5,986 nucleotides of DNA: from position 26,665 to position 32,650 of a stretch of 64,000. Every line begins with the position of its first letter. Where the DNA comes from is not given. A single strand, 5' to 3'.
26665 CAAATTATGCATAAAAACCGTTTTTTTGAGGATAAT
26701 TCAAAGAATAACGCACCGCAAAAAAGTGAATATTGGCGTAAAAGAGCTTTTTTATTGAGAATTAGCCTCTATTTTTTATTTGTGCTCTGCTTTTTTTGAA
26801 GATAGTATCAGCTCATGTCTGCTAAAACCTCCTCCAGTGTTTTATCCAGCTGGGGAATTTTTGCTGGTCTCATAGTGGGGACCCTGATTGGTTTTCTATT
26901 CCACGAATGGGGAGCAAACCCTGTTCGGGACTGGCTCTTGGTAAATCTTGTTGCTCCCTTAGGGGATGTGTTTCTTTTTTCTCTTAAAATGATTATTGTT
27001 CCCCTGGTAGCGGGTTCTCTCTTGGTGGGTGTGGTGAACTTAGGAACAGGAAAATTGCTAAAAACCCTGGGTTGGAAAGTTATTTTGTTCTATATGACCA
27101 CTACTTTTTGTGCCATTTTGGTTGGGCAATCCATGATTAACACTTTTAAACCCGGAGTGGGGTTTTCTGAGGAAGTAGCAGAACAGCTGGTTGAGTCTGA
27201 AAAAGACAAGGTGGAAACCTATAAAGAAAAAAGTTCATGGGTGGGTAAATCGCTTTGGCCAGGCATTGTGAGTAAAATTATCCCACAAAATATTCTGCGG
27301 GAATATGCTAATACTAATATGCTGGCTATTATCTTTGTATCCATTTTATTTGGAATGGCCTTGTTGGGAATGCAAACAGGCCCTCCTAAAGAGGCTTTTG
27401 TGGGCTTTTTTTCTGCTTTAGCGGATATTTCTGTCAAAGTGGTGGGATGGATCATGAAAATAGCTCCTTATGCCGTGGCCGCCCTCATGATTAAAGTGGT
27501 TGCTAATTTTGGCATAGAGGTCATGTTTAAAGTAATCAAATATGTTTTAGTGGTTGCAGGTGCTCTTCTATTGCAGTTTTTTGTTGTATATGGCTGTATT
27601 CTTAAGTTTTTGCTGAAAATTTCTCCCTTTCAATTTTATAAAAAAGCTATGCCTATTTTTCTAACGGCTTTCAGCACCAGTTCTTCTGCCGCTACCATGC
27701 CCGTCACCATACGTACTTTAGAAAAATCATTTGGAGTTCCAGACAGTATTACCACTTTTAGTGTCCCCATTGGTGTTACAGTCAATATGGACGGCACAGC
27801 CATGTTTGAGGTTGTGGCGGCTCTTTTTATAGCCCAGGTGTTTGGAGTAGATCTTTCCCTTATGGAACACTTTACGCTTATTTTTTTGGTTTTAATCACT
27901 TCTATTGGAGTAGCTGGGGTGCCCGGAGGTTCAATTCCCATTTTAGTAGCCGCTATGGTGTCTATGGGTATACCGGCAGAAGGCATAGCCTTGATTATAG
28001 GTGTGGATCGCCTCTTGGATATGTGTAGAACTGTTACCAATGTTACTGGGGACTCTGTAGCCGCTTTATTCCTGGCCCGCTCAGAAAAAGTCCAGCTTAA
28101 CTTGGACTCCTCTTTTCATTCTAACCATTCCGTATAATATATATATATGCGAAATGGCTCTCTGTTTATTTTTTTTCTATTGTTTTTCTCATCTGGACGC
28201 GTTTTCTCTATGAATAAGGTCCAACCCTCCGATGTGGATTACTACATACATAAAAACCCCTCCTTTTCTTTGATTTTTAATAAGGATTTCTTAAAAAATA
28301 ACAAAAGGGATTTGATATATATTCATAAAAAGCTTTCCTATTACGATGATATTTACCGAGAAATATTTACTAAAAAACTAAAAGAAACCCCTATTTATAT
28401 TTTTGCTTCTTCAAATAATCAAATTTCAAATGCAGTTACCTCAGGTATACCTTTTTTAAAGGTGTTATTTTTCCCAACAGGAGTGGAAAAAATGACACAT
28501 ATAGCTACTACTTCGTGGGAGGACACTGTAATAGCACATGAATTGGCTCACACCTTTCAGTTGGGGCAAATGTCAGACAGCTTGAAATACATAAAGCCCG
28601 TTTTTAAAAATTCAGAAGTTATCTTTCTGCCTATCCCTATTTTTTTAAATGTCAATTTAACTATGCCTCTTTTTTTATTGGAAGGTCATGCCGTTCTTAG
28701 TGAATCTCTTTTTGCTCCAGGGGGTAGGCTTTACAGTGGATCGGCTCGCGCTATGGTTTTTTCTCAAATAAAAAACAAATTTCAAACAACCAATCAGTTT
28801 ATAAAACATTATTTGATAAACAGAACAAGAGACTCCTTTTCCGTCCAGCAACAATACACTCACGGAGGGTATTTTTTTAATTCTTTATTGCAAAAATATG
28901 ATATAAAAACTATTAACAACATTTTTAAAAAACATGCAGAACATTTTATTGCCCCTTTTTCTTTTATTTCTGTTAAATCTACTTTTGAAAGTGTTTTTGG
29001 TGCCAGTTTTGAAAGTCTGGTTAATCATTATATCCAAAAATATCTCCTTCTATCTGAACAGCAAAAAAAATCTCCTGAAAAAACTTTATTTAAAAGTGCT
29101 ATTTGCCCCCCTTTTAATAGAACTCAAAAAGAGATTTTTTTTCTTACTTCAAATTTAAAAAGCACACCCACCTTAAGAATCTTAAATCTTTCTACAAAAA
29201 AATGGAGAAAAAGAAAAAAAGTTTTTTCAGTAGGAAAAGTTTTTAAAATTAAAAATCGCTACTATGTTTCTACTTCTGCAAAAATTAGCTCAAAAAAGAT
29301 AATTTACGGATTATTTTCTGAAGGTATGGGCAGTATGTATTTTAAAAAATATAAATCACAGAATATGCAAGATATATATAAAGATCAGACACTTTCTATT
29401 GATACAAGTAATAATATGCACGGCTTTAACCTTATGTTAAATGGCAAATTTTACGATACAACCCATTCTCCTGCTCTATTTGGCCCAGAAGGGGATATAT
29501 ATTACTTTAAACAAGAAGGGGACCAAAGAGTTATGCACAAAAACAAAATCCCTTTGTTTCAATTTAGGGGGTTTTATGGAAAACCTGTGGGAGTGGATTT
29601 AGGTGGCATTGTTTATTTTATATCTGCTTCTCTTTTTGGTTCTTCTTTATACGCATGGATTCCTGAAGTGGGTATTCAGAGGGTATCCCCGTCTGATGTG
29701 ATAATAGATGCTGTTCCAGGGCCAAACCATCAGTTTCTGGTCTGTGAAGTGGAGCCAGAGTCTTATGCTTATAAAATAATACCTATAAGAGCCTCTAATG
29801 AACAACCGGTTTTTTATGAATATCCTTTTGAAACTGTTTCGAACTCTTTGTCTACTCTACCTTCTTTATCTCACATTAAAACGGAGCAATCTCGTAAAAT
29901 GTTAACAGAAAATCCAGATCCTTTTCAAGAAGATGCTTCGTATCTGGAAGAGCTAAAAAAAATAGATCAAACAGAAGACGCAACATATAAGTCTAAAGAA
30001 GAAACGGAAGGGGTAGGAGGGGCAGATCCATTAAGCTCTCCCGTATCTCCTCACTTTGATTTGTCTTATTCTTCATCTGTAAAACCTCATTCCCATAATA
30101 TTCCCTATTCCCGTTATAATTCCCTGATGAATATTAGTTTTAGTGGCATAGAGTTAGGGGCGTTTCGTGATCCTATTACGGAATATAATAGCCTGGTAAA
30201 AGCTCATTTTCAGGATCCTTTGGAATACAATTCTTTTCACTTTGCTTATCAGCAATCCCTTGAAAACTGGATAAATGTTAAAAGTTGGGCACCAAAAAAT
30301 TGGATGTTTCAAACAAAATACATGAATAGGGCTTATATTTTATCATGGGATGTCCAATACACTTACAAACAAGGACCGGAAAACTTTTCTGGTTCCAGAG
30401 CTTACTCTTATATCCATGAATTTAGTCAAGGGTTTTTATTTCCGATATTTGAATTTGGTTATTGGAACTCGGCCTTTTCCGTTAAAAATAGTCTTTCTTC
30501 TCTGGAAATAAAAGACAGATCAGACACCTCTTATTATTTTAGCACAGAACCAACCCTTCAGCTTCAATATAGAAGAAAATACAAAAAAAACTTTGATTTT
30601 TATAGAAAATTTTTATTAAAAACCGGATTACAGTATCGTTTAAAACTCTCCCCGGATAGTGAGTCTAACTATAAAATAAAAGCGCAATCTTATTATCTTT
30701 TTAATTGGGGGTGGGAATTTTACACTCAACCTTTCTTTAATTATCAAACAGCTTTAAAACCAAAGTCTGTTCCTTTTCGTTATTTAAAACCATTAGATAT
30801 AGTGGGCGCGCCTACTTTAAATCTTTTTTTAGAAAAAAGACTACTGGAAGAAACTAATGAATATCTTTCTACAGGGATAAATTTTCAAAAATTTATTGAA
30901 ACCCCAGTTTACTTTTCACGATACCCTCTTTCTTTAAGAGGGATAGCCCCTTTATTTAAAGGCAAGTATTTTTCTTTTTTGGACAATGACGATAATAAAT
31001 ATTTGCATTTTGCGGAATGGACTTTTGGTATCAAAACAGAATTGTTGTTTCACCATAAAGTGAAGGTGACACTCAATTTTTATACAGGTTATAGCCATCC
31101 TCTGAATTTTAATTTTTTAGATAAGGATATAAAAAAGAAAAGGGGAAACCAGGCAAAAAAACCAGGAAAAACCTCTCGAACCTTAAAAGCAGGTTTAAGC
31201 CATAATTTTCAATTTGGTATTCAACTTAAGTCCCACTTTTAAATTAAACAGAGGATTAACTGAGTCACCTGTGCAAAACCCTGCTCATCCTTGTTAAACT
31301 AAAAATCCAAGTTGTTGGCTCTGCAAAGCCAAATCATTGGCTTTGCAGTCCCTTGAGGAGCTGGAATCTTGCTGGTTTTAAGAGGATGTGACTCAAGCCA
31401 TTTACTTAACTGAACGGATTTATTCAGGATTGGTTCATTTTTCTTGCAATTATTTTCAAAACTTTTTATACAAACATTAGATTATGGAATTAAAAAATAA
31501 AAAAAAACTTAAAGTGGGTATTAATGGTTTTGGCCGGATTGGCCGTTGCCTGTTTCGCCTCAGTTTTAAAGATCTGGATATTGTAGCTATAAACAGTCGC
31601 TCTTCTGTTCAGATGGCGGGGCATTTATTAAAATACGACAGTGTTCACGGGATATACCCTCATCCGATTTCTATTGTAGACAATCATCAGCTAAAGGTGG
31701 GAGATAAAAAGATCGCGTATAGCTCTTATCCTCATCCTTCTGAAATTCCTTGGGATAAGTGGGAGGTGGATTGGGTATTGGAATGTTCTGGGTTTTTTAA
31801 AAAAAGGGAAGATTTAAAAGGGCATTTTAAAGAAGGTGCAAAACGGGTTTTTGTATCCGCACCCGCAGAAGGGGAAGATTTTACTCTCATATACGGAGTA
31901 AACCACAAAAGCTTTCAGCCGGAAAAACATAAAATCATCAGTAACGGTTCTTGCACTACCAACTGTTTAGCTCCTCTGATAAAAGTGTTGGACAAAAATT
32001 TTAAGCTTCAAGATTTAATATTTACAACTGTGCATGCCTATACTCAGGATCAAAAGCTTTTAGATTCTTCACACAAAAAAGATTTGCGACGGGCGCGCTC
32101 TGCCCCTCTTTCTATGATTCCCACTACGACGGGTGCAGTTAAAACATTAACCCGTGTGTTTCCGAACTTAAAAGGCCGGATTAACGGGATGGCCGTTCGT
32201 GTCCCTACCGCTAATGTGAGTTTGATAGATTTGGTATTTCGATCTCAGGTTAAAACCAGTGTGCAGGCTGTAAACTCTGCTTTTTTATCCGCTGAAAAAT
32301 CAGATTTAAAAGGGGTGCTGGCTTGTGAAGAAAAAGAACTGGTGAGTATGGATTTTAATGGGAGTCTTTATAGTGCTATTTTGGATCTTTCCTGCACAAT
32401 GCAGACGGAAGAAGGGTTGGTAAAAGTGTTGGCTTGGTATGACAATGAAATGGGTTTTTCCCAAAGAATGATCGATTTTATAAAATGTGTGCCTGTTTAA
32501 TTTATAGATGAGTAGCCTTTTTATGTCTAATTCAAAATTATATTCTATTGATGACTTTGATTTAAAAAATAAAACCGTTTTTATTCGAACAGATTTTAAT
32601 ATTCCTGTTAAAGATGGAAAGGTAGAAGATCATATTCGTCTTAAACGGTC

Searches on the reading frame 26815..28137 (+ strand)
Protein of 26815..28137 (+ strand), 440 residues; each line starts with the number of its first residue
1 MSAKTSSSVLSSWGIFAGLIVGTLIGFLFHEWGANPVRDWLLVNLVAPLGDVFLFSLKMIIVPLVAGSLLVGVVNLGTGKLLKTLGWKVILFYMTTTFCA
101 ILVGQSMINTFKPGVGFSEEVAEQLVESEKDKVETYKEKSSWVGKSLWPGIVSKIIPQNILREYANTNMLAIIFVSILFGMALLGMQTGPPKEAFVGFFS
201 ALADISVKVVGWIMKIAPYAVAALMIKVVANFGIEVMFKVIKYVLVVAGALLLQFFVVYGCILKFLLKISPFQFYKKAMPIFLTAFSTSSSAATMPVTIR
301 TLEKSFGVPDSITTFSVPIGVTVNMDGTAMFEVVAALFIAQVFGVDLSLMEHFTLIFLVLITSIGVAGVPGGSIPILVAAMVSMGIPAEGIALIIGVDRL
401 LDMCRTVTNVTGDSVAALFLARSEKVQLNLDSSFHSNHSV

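Call 17: search_protein_families(library=pfam, proteins=[window:26815-28137:+], max_evalue=0.0001)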
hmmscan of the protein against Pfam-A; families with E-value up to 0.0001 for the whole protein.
window:26815-28137:+ (440 aa): 1 family
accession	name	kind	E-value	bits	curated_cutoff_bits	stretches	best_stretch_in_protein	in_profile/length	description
PF00375.23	SDF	-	2.9e-113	379.3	27.9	1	13-422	3-386/387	Sodium:dicarboxylate symporter family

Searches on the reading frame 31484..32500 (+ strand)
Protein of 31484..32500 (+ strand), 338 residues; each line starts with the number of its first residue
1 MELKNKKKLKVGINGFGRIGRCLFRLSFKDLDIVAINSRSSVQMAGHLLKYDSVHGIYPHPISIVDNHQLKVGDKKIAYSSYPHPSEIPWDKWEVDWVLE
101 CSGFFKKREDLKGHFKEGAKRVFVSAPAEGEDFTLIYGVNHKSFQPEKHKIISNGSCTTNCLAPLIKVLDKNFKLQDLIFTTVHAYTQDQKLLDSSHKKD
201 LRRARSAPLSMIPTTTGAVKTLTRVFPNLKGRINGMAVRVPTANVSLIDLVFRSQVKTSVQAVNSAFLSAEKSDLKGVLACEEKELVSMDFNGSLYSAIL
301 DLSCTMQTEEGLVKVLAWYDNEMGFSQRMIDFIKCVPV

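Call 11: list_cluster_members(proteins=[P0039, window:33203-33745:+, window:31484-32500:+, P0001])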
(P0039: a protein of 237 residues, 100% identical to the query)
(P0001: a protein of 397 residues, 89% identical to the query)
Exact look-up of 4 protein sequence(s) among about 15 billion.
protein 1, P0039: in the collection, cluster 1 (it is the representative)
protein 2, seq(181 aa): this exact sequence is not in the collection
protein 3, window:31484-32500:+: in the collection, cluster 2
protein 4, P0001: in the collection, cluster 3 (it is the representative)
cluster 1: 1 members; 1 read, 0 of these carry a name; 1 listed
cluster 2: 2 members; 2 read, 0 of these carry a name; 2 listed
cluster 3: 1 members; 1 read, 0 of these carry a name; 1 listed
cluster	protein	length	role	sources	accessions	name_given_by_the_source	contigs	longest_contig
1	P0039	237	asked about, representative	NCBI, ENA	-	-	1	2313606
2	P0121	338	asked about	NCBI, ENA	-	-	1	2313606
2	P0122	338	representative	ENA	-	-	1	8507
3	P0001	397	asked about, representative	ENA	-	-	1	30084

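Call 12: find_encoding_contigs(protein=window:31484-32500:+, flank=4000, max_places=10)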
Protein window:31484-32500:+ (338 aa): no gene with exactly this product is on record in the collection.
